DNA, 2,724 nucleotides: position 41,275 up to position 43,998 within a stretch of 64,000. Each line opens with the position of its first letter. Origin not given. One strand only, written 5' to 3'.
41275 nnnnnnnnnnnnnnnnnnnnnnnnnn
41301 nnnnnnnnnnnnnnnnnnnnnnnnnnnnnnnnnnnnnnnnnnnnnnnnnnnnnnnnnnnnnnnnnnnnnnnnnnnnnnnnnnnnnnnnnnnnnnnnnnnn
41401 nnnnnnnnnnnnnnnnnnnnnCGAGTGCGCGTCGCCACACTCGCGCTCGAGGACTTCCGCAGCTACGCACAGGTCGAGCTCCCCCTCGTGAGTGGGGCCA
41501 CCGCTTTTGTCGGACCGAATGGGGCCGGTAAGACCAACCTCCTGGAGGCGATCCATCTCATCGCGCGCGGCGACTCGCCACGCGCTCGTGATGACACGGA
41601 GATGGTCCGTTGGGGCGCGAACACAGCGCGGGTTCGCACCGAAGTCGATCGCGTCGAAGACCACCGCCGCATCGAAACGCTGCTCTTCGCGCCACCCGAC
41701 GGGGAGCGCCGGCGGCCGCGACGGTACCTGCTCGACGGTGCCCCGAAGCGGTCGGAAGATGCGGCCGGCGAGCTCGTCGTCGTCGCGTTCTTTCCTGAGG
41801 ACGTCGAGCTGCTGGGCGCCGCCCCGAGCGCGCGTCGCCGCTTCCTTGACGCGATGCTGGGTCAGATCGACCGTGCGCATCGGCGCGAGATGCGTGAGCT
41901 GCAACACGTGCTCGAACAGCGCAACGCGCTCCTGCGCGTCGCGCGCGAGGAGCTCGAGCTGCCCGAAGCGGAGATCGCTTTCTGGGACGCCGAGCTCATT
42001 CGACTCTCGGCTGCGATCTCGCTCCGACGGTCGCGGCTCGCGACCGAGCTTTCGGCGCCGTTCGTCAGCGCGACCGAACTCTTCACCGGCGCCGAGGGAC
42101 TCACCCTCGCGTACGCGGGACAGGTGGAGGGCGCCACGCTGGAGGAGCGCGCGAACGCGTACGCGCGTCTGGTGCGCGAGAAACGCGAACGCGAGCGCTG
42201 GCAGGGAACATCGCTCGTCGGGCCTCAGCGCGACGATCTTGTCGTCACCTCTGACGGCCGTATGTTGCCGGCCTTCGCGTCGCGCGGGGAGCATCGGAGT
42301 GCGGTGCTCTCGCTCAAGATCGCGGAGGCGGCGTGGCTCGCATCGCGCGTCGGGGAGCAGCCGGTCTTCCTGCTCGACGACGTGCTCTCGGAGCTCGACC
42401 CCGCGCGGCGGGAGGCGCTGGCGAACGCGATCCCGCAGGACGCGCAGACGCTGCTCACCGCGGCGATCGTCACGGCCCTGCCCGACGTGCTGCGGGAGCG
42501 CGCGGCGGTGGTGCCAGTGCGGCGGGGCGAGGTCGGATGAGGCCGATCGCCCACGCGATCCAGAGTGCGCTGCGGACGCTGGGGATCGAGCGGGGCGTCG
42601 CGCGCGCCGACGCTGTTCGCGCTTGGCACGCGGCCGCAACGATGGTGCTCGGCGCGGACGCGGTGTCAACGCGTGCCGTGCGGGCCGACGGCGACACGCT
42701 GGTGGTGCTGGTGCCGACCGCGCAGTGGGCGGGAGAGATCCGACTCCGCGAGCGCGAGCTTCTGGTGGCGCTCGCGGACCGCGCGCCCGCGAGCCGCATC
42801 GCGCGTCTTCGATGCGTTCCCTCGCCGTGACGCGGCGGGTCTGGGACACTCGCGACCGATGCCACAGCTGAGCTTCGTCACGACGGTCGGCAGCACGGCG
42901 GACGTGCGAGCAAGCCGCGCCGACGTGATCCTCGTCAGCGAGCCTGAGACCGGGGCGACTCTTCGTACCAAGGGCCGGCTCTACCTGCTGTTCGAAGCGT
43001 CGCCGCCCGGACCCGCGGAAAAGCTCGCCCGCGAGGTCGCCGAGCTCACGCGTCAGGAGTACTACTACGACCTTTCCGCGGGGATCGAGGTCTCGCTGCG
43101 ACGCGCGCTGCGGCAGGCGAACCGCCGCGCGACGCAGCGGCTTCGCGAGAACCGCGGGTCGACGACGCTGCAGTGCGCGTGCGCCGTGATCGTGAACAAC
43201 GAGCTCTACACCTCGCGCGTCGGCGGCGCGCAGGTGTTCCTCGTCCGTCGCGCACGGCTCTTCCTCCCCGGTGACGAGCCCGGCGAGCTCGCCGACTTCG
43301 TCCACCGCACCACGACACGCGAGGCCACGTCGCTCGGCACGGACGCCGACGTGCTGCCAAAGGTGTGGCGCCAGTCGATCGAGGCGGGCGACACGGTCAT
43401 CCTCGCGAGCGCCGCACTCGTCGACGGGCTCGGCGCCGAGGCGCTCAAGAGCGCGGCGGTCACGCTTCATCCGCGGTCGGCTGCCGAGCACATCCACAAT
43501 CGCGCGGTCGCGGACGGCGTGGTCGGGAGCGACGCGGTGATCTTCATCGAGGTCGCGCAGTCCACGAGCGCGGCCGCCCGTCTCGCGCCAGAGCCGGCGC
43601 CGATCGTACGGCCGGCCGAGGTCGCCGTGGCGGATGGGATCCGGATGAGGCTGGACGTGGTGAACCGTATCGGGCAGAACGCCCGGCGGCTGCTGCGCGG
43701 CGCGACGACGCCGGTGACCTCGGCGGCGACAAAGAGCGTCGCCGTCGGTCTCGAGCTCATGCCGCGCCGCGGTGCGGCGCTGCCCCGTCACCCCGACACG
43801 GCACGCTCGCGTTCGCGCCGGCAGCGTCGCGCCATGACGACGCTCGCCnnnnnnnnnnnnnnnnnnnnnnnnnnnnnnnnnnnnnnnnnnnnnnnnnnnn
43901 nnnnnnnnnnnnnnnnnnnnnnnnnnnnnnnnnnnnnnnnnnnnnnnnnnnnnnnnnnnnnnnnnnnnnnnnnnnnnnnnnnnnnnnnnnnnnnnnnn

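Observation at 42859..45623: PP2C-fold pseudophosphatase-TM-beta-propeller protein translationally coupled to a rhomboid protease, sitting where gyrB normally follows recF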

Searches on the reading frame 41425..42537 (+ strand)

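Call 7: search_protein_families(library=pfam, proteins=[window:41425-42537:+], max_evalue=0.01)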
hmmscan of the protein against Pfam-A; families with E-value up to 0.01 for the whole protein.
window:41425-42537:+ (371 aa): 7 families
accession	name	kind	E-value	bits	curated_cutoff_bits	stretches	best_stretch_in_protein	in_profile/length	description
PF02463.25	SMC_N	-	1.5e-19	70.8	40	1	3-355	2-200/220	RecF/RecN/SMC N terminal domain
PF13476.12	AAA_23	-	2.1e-11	45.3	27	1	6-73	2-66/201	AAA domain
PF13304.12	AAA_21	-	1.1e-09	39.2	27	1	26-59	2-43/304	AAA domain, putative AbiEii toxin, Type IV TA system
PF13175.12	AAA_15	-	1.7e-08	34.9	32.1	1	1-50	1-50/374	AAA ATPase domain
PF00005.33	ABC_tran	-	0.0015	19.5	25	1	26-80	14-67/137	ABC transporter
PF13555.12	AAA_29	-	0.0016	18.6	27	1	13-46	11-45/61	P-loop containing region of AAA domain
PF13514.12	AAA_27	-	0.0028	17.7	22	1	1-46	1-49/206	AAA domain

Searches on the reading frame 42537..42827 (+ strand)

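Call 7: search_protein_families(library=pfam, proteins=[window:42537-42827:+], max_evalue=0.01)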
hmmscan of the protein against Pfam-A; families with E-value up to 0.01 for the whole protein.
window:42537-42827:+ (97 aa): 1 family
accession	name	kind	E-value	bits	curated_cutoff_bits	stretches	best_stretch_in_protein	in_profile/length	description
PF05258.17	DciA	-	1.2e-07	32.2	24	1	4-92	2-88/89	Dna[CI] antecedent, DciA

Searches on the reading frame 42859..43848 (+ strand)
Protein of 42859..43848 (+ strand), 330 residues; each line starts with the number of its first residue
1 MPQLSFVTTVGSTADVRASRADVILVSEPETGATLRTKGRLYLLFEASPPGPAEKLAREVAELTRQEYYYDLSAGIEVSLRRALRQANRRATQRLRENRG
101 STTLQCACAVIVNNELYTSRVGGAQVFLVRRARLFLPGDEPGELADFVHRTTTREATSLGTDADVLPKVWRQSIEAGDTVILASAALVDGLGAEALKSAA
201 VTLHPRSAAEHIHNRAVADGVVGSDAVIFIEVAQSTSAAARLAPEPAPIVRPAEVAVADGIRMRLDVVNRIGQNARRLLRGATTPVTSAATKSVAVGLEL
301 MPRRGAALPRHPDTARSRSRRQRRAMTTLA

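Call 9: search_protein_families(library=pfam, proteins=[window:42859-43848:+], max_evalue=10)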
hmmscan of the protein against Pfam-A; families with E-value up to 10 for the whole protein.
window:42859-43848:+ (330 aa): 1 family
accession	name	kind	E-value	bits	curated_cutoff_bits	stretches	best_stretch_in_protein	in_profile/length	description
PF06939.16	DUF1286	-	0.078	13.7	25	1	177-230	32-85/112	Protein of unknown function (DUF1286)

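Call 14: search_protein_families(library=ncbifam, proteins=[window:42859-43848:+], max_evalue=10)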
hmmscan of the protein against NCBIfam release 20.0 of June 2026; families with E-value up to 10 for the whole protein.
window:42859-43848:+ (330 aa): 2 families
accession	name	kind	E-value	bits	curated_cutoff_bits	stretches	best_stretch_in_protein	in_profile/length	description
NF033484.1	Stp1_PP2C_phos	equivalog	0.00031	20.3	230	2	73-133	59-121/232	Stp1/IreP family PP2C-type Ser/Thr phosphatase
TIGR01803.1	CM-like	subfamily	0.033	14.3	73.35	1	139-175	41-76/82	chorismate mutase family protein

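Call 19: search_protein_representatives(protein=window:42859-43848:+)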
Query: 330 residues. Proteins with E-value up to 0.001 (for the whole library): 393; up to 1e-10: 102; up to 1e-30: 24. The best 150 are listed.
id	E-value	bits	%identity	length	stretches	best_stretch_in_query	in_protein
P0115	1.6e-138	477.4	71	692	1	1-330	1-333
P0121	7.1e-110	383.4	60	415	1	4-325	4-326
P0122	7.3e-97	340.6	57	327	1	3-324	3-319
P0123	3.5e-71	256.4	46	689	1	5-329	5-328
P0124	4.0e-69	249.6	66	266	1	10-193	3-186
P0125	1.4e-62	228.2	64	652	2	182-330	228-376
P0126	2.1e-54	201.3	66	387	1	171-330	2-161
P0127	1.2e-48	182.4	62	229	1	3-156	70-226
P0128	5.0e-44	167.2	72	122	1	25-142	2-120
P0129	2.3e-43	165.1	74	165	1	166-278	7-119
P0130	3.9e-40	154.5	44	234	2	6-187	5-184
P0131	3.7e-39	151.2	49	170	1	72-244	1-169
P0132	6.0e-39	150.6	41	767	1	16-327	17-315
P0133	1.1e-38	149.7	40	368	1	15-326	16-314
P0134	9.0e-37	143.4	38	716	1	6-288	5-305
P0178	2.5e-16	76.3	32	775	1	18-239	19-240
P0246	2.0e-09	53.6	31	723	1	20-307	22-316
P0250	4.7e-09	52.5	29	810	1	28-231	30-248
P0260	1.4e-08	50.9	28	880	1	10-281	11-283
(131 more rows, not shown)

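Call 41: find_encoding_contigs(protein=P0250, flank=5000, max_places=3)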
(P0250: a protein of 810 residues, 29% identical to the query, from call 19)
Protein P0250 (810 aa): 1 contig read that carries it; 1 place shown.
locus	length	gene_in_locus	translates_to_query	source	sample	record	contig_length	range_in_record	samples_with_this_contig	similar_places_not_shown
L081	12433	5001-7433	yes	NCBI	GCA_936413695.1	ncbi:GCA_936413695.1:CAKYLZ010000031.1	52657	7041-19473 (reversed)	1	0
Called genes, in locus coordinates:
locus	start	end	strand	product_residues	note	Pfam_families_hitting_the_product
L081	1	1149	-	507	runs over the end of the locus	PF13727:CoA_binding_3, PF02397:Bac_transf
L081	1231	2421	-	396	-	PF20706:GT4-conflict, PF13439:Glyco_transf_4, PF13579:Glyco_trans_4_4, PF00534:Glycos_transf_1, PF13692:Glyco_trans_1_4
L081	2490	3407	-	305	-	PF00753:Lactamase_B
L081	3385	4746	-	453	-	-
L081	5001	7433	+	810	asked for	PF00481:PP2C, PF13672:PP2C_2, PF07228:SpoIIE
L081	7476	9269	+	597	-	PF01336:tRNA_anti-codon, PF00152:tRNA-synt_2, PF02938:GAD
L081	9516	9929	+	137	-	PF12840:HTH_20, PF01022:HTH_5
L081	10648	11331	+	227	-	PF00733:Asn_synthase (weak), PF06508:QueC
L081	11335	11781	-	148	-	PF14489:QueF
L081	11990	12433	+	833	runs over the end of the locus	PF02861:Clp_N, PF02861:Clp_N, PF00004:AAA, PF17871:AAA_lid_9, PF00004:AAA, PF07724:AAA_2, PF07728:AAA_5, PF10431:ClpB_D2-small, +10 more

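Call 47: find_encoding_contigs(protein=P0260, flank=5000, max_places=2)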
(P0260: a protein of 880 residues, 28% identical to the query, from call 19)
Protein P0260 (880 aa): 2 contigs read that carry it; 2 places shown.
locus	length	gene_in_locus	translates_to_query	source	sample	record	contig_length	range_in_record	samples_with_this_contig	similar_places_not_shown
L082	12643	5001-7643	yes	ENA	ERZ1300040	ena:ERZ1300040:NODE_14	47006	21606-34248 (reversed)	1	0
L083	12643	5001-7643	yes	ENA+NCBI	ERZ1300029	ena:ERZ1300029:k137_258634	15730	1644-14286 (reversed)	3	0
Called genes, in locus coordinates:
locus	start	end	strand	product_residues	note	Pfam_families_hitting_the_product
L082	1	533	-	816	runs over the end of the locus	PF00133:tRNA-synt_1, PF09334:tRNA-synt_1g, PF13603:tRNA-synt_1_2, PF00133:tRNA-synt_1, PF08264:Anticodon_1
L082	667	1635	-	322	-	PF03747:ADP_ribosyl_GH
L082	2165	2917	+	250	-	PF01975:SurE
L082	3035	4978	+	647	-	-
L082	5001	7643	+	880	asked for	-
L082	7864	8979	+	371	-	PF13439:Glyco_transf_4, PF13579:Glyco_trans_4_4, PF20706:GT4-conflict, PF00534:Glycos_transf_1, PF13692:Glyco_trans_1_4, PF13524:Glyco_trans_1_2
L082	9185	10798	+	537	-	PF04542:Sigma70_r2, PF07638:Sigma70_ECF (faint), PF04545:Sigma70_r4, PF08281:Sigma70_r4_2, PF02874:ATP-synt_ab_N (weak), PF00006:ATP-synt_ab (faint)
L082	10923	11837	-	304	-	PF04055:Radical_SAM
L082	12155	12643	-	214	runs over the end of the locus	PF00072:Response_reg, PF00196:GerE, PF04545:Sigma70_r4 (faint), PF08281:Sigma70_r4_2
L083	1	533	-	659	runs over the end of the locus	?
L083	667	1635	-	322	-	PF03747:ADP_ribosyl_GH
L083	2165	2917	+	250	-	PF01975:SurE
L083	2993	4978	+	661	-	-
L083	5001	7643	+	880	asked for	-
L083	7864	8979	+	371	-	PF13439:Glyco_transf_4, PF13579:Glyco_trans_4_4, PF20706:GT4-conflict, PF00534:Glycos_transf_1, PF13692:Glyco_trans_1_4, PF13524:Glyco_trans_1_2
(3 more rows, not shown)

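Call 48: find_encoding_contigs(protein=P0178, flank=5000, max_places=2)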
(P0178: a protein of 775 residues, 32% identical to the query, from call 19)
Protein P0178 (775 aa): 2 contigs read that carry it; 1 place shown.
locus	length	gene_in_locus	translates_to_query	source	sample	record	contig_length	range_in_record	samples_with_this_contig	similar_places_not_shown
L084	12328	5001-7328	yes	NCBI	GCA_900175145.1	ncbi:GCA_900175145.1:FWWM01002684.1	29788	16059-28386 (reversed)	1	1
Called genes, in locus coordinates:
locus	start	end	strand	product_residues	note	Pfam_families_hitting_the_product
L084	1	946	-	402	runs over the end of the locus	PF01676:Metalloenzyme, PF10143:PhosphMutase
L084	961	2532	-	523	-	-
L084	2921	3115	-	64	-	-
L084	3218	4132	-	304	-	PF01513:NAD_kinase, PF20143:NAD_kinase_C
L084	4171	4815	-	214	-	PF17032:Zn_ribbon_15 (faint), PF24460:DUF7575 (faint), PF12773:DZR, PF13240:Zn_Ribbon_1, PF13248:Zn_ribbon_3 (weak), PF13240:Zn_Ribbon_1 (weak)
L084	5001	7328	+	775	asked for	-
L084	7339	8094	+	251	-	PF13413:HTH_25, PF13560:HTH_31, PF13464:RodZ_C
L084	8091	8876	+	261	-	PF00795:CN_hydrolase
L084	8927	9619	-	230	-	PF04298:Zn_peptidase_2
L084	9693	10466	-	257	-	PF00459:Inositol_P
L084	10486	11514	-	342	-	PF02912:Phe_tRNA-synt_N, PF01409:tRNA-synt_2d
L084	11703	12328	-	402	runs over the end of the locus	PF00753:Lactamase_B (weak), PF19583:ODP, PF00258:Flavodoxin_1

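Call 49: find_encoding_contigs(protein=P0246, flank=5000, max_places=2)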
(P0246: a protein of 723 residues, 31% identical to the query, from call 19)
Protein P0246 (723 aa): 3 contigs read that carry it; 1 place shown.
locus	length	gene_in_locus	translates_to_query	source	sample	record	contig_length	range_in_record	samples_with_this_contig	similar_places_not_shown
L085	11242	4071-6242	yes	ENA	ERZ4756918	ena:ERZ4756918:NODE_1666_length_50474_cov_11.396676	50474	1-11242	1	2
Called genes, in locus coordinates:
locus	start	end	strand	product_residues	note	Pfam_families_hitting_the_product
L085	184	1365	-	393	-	PF00140:Sigma70_r1_2, PF04542:Sigma70_r2, PF04539:Sigma70_r3, PF04545:Sigma70_r4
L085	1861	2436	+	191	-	PF00156:Pribosyltran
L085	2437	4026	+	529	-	PF00117:GATase, PF07722:Peptidase_C26 (faint), PF02540:NAD_synthase (faint), PF00958:GMP_synt_C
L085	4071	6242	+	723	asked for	PF01436:NHL (faint)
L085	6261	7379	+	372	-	PF00814:TsaD, PF22521:HypF_C_2 (weak)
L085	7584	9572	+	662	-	PF03030:H_PPase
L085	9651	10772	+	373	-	PF05175:MTS, PF13489:Methyltransf_23 (weak), PF13649:Methyltransf_25 (faint)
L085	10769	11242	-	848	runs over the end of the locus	PF01074:Glyco_hydro_38N, PF09261:Alpha-mann_mid, PF07748:Glyco_hydro_38C, PF17677:Glyco_hydro38C2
